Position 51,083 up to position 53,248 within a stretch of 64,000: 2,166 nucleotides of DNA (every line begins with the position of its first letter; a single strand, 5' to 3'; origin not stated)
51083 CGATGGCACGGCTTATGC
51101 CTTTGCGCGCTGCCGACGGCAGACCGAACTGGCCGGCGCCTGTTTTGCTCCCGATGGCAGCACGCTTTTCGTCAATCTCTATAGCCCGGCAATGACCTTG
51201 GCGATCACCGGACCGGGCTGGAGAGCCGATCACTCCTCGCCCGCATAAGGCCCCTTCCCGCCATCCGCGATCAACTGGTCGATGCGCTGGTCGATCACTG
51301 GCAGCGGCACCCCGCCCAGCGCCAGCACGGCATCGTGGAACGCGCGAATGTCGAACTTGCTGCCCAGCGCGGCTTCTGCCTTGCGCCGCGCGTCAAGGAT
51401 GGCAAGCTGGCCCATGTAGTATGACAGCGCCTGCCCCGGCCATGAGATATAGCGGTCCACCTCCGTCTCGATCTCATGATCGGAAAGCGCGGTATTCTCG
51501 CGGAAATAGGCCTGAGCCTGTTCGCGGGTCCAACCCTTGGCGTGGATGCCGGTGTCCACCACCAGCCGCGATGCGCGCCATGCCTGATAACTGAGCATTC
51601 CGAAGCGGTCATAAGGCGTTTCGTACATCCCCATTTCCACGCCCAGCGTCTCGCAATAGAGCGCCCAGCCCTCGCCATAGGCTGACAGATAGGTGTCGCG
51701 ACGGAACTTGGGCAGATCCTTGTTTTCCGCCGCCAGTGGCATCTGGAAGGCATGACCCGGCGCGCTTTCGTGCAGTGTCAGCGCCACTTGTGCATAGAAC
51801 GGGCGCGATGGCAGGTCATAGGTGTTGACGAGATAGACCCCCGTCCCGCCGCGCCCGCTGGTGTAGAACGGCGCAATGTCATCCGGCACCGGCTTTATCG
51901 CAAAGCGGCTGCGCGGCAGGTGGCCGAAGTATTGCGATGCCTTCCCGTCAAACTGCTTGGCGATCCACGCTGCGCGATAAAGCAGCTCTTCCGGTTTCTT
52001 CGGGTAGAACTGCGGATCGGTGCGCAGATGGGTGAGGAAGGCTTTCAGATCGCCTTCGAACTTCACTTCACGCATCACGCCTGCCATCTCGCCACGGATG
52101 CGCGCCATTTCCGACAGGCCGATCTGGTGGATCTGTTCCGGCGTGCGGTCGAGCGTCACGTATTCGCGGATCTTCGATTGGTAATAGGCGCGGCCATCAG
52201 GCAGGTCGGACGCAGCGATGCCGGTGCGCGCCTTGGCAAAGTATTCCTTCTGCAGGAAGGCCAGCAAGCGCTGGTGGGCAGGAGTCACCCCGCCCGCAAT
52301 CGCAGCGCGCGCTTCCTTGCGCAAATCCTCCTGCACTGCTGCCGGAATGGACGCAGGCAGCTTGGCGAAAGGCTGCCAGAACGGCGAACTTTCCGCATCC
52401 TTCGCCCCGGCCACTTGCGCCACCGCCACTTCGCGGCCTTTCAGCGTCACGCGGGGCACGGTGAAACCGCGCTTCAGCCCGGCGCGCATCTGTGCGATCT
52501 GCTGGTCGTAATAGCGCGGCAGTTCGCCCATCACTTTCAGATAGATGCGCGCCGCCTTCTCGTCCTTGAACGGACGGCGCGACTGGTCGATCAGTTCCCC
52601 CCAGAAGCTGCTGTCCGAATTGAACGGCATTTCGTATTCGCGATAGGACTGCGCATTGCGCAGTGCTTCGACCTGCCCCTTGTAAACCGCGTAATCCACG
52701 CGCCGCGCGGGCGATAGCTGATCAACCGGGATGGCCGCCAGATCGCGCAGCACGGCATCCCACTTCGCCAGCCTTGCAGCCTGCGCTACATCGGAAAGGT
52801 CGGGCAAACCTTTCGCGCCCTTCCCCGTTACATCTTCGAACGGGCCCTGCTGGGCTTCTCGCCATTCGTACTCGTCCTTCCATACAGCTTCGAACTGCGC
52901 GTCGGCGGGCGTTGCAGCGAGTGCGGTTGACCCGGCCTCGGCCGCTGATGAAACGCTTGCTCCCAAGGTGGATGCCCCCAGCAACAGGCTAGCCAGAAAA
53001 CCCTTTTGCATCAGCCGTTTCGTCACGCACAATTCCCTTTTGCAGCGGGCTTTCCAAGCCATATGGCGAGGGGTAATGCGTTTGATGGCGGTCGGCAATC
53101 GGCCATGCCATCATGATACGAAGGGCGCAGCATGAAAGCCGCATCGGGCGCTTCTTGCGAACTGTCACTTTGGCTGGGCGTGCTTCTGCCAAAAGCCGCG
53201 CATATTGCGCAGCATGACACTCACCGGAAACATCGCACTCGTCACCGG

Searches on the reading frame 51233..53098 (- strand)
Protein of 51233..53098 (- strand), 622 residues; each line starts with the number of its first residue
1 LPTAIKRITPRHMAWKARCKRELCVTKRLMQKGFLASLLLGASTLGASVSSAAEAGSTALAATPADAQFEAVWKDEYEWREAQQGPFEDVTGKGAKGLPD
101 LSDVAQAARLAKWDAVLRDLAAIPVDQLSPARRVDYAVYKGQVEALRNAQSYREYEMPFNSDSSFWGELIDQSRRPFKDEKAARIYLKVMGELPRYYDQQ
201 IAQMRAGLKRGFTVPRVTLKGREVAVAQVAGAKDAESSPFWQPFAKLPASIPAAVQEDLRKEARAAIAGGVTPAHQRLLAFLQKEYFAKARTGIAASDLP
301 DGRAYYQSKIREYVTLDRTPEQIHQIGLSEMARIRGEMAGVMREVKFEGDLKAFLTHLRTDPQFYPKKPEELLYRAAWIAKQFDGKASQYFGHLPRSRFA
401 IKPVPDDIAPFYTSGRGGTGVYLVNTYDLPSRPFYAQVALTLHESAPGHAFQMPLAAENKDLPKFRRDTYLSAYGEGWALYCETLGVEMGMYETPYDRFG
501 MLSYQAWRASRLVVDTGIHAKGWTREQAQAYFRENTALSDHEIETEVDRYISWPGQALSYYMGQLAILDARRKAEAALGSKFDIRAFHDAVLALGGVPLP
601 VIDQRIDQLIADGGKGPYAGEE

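Call 113: search_protein_families(library=pfam, proteins=[window:51233-53098:-], max_evalue=0.00001)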
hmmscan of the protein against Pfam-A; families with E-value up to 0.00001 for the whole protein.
window:51233-53098:- (622 aa): 1 family
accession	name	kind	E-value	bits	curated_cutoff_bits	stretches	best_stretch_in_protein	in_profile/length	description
PF05960.17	DUF885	-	7.5e-154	514.7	32.4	1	95-606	13-532/532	Bacterial protein of unknown function (DUF885)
